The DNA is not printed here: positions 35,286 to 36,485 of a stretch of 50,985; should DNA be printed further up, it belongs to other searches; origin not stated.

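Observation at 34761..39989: wHTH/dead-NTase gene followed by a 1517-aa polytopic membrane giant: candidate uncharacterised system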

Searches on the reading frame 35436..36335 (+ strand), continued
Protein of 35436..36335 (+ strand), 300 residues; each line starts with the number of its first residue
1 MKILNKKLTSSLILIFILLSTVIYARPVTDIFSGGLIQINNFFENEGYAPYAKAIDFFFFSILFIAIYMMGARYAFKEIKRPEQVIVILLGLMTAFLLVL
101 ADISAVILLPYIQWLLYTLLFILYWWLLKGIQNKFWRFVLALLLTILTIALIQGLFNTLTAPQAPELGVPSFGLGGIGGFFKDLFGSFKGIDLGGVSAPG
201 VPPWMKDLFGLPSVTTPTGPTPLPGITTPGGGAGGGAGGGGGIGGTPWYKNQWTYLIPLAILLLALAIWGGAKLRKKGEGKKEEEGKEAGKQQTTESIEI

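Call 68: find_related_loci(query=A1, collection=viral_contigs, flank=6000)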
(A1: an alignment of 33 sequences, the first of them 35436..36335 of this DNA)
Query A1 (300 aa) in viral_contigs; peptide patterns used: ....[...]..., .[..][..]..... (x = any residue, [..] = any of these).
69 stretches matched a pattern, but none encodes a relative of the query by tblastn (E <= 1e-3).

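Call 70: search_protein_families(library=pfam, proteins=[L008:344-1999:+, L008:1992-4433:+, L008:4444-5151:-, L008:9739-10815:+, L008:10906-11268:+, L008:11270-12220:+, L009:417-2630:+, L009:2632-4299:+, L009:4303-6000:+, L009:8028-8939:+], max_evalue=0.05)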
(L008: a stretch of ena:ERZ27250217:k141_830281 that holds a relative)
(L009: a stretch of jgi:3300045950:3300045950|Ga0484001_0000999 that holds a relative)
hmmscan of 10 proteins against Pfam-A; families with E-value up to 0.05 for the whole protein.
L008:344-1999:+ (551 aa): 2 families
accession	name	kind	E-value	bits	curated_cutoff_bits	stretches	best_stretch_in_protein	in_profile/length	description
PF12108.13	SF3a60_bindingd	-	0.0085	16.5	22.3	0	265-276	6-17/27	Splicing factor SF3a60 binding domain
PF07499.19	RuvA_C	-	0.044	14.7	24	0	473-488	6-21/47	RuvA, C-terminal domain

L008:1992-4433:+ (813 aa): 0 families

L008:4444-5151:- (235 aa): 0 families

L008:9739-10815:+ (358 aa): 0 families

L008:10906-11268:+ (120 aa): 0 families

L008:11270-12220:+ (316 aa): 2 families
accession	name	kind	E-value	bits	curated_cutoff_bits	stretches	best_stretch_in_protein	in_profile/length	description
PF11559.13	ADIP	-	0.01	16.3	34.3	1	19-96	44-121/151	Afadin- and alpha -actinin-Binding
PF06005.17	ZapB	-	0.015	16.2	31.5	0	31-77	8-54/71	Cell division protein ZapB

L009:417-2630:+ (737 aa): 0 families

L009:2632-4299:+ (555 aa): 1 family
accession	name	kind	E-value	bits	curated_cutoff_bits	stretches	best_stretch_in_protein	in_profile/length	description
PF08771.16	FRB_dom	-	0.042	14.5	24.7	0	359-406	28-76/99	FKBP12-rapamycin binding domain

L009:4303-6000:+ (565 aa): 0 families

L009:8028-8939:+ (303 aa): 1 family
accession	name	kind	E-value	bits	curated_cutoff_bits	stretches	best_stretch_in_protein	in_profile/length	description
PF12998.12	ING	-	0.043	14.8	23.9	0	174-226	8-58/102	Inhibitor of growth proteins N-terminal histone-binding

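Call 83: find_related_loci(query=window:35436-36335:+, collection=metagenome_contigs, flank=6000)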
Query window:35436-36335:+ (300 aa) in metagenome_contigs; peptide patterns used: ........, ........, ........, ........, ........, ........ (x = any residue, [..] = any of these).
600 stretches matched a pattern (row limit reached: there are more); 10 encode a relative of the query (tblastn E <= 1e-3); 10 distinct loci.
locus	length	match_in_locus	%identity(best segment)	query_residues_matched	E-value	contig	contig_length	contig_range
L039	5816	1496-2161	72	12-236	1e-75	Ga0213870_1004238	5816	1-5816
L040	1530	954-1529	73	20-212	1e-79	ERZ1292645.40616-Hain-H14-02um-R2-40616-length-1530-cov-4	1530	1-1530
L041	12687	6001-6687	61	21-262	1e-74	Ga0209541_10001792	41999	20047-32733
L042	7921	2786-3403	65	21-219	2e-66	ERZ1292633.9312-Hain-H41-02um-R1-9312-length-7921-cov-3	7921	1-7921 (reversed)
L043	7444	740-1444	63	2-229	6e-62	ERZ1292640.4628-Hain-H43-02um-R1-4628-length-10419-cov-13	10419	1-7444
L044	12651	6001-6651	65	16-220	1e-60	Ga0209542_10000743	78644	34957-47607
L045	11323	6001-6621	63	18-224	3e-60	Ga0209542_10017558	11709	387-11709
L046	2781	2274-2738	75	21-171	7e-58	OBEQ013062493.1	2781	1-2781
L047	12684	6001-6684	66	3-220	5e-58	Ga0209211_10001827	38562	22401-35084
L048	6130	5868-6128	83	24-110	2e-34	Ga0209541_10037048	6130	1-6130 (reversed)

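Call 86: fold_search(model_id=the predicted structure, library=viral)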
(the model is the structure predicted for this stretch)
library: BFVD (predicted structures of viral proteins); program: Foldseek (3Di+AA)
matches with E <= 10: 33; with E <= 0.001: 0
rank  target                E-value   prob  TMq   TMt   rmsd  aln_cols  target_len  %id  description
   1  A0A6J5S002            1.4e+00  0.38  0.13  0.47   3.0        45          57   24  Uncharacterized protein [uncultured Caudovirales phage]
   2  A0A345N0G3            1.7e+00  0.06  0.11  0.17  22.3       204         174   11  (no name in the UniProt tables at hand)
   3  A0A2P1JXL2            2.1e+00  0.06  0.12  0.12  35.3       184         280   18  Uncharacterized protein [Rhodococcus phage Finch]
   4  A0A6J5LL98            2.1e+00  0.05  0.11  0.05  26.9       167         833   14  Uncharacterized protein [uncultured Caudovirales phage]
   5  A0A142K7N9            3.0e+00  0.08  0.10  0.24  17.9       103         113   20  Uncharacterized protein [Mycobacterium phage Xeno]
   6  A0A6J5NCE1            3.2e+00  0.05  0.09  0.08  25.3       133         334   14  Uncharacterized protein [uncultured Caudovirales phage]
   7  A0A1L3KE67            3.2e+00  0.02  0.14  0.09  26.8       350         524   12  (no name in the UniProt tables at hand)
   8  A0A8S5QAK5            3.2e+00  0.02  0.13  0.03  38.3       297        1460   14  Minor tail protein [Myoviridae sp. ctm8X17]
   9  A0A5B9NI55            3.4e+00  0.05  0.12  0.24  13.6       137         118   15  (no name in the UniProt tables at hand)
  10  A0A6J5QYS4            3.7e+00  0.02  0.08  0.11  32.7       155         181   15  Uncharacterized protein [uncultured Caudovirales phage]
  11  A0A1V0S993            4.2e+00  0.02  0.08  0.09  28.9       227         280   12  Uncharacterized protein [Catovirus CTV1]
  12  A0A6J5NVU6            4.7e+00  0.03  0.18  0.18  28.5       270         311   14  Uncharacterized protein [uncultured Caudovirales phage]
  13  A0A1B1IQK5            5.0e+00  0.47  0.15  0.63   1.6        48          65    8  (no name in the UniProt tables at hand)
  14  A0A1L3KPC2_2          5.3e+00  0.01  0.13  0.07  30.6       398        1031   13  Glycoprotein [Beihai sipunculid worm virus 7]
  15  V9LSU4                5.7e+00  0.03  0.14  0.19  29.4       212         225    9  DekiORF35 [Dendrolimus kikuchii nucleopolyhedrovirus]
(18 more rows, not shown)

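Call 91: list_cluster_members(proteins=[P0212, P0215, P0229, P0241, P0249, P0254, P0263, P0271, P0255, P0217])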
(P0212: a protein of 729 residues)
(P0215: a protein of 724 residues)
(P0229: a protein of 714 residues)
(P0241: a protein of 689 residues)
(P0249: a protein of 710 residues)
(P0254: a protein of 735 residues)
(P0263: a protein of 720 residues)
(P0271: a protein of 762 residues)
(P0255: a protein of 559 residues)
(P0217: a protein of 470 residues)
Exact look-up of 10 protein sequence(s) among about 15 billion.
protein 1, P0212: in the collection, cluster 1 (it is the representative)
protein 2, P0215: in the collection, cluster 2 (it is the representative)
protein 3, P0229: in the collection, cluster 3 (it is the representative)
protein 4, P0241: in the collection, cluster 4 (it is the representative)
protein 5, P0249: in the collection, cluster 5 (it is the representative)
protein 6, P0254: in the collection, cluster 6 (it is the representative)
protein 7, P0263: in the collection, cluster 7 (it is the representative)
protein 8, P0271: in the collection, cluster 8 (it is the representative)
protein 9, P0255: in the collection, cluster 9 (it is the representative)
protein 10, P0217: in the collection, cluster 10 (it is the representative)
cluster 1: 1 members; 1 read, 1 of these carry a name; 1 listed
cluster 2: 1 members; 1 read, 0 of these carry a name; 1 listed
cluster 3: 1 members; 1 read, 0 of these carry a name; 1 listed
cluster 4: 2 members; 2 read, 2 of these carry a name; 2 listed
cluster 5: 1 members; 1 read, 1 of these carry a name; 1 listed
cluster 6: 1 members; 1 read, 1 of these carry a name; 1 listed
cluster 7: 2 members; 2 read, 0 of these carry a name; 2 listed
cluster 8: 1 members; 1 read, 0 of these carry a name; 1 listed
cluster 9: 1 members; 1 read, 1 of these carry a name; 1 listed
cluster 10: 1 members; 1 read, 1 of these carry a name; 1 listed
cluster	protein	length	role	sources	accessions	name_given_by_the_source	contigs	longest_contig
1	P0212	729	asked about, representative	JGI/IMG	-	uncharacterized protein YoxC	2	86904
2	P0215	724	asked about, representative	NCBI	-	-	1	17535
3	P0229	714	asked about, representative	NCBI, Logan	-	-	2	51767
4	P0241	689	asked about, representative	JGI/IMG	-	heme exporter protein D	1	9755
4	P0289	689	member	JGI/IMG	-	heme exporter protein D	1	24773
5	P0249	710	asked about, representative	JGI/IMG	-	hypothetical protein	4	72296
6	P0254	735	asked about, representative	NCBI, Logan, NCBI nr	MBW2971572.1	hypothetical protein KY359_00920 [Candidatus Woesearchaeota archaeon] | hypothetical protein [Candidatus Woesearchaeota archaeon]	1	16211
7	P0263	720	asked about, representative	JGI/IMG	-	-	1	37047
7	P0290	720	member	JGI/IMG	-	-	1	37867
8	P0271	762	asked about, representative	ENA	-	-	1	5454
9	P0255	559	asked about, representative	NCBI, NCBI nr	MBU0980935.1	MAG: hypothetical protein KJ709_09100, partial [Nanoarchaeota archaeon] | hypothetical protein [Nanoarchaeota archaeon]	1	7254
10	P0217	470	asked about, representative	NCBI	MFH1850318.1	MAG: hypothetical protein ABH879_09155 [archaeon]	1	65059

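Call 93: find_encoding_contigs(protein=P0249, flank=5000, max_places=1)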
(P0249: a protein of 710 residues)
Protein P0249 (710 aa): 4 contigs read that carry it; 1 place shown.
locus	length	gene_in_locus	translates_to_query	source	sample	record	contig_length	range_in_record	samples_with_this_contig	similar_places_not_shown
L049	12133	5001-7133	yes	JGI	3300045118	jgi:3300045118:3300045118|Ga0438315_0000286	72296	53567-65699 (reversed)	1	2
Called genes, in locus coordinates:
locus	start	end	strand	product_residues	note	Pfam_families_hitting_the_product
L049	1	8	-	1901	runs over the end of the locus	-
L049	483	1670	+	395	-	PF05729:NACHT (faint), PF01637:ATPase_2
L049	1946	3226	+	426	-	-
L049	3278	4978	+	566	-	-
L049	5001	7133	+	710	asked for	-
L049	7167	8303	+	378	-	-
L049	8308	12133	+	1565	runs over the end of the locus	PF00149:Metallophos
